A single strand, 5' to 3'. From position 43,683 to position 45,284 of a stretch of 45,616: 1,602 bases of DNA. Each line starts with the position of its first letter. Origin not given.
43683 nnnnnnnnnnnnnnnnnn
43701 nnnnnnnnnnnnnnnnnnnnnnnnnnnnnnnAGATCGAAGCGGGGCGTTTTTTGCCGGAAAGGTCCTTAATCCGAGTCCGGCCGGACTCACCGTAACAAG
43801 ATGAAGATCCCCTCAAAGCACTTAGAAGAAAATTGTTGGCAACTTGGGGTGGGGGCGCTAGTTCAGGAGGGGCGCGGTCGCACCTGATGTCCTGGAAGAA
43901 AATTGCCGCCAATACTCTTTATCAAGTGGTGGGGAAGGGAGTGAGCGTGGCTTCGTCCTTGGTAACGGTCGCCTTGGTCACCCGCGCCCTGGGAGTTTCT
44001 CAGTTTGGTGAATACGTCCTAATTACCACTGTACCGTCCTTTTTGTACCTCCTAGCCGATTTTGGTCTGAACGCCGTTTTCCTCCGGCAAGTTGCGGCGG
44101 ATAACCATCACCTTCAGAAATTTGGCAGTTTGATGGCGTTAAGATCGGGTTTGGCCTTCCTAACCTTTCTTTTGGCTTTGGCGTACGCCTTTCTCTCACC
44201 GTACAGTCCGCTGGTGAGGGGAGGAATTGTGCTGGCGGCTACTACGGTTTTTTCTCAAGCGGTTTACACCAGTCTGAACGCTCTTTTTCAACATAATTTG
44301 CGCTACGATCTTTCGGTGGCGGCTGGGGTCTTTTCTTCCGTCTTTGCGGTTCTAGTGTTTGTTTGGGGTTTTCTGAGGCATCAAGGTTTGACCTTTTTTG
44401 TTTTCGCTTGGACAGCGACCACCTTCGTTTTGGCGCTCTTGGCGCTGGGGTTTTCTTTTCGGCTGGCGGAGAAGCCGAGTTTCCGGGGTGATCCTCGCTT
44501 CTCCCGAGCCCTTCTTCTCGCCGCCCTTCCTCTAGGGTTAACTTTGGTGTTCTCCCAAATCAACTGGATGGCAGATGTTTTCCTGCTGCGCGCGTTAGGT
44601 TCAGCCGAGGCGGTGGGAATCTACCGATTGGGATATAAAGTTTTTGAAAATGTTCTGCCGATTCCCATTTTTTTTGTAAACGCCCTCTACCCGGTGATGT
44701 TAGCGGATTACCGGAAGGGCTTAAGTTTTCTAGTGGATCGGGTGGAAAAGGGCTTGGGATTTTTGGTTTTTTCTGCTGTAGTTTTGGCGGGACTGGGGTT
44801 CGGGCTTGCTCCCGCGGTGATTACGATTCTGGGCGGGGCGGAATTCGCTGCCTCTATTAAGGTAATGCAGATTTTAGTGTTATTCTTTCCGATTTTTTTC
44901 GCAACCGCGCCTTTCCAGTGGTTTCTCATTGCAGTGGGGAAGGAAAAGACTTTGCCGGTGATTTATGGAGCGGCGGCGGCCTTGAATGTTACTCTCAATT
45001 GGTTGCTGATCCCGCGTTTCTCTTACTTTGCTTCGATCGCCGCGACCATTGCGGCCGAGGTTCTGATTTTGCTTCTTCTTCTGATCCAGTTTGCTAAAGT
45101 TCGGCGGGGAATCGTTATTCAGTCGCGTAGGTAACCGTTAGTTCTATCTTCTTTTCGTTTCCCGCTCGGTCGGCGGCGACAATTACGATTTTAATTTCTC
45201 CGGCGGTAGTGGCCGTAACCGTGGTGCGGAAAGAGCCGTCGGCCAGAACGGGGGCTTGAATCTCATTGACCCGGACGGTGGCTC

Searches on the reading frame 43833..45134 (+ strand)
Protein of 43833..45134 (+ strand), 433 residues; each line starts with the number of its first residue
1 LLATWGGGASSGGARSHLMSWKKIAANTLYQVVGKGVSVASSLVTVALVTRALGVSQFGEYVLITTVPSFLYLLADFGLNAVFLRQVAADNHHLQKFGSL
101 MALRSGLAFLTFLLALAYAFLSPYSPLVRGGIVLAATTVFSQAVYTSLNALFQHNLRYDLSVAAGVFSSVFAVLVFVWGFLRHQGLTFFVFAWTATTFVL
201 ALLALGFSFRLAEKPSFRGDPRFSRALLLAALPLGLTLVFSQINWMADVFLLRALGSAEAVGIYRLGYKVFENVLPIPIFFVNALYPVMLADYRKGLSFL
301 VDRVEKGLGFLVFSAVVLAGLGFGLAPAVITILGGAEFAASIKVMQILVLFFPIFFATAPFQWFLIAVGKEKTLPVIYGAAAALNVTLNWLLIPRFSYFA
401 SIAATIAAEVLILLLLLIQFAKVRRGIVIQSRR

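Call 7: search_protein_families(library=pfam, proteins=[window:43833-45134:+], max_evalue=1)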
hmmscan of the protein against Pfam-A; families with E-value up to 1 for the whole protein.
window:43833-45134:+ (433 aa): 2 families
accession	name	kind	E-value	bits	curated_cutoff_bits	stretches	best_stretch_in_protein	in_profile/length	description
PF01943.22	Polysacc_synt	-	3e-17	63.4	28.2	1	25-289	2-270/274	Polysaccharide biosynthesis protein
PF13440.11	Polysacc_synt_3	-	2.5e-07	30.7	23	1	49-336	2-286/293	Polysaccharide biosynthesis protein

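Call 13: search_protein_families(library=ncbifam, proteins=[window:43833-45134:+], max_evalue=0.01)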
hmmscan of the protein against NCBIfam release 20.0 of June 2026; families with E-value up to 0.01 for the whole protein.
window:43833-45134:+ (433 aa): 0 families
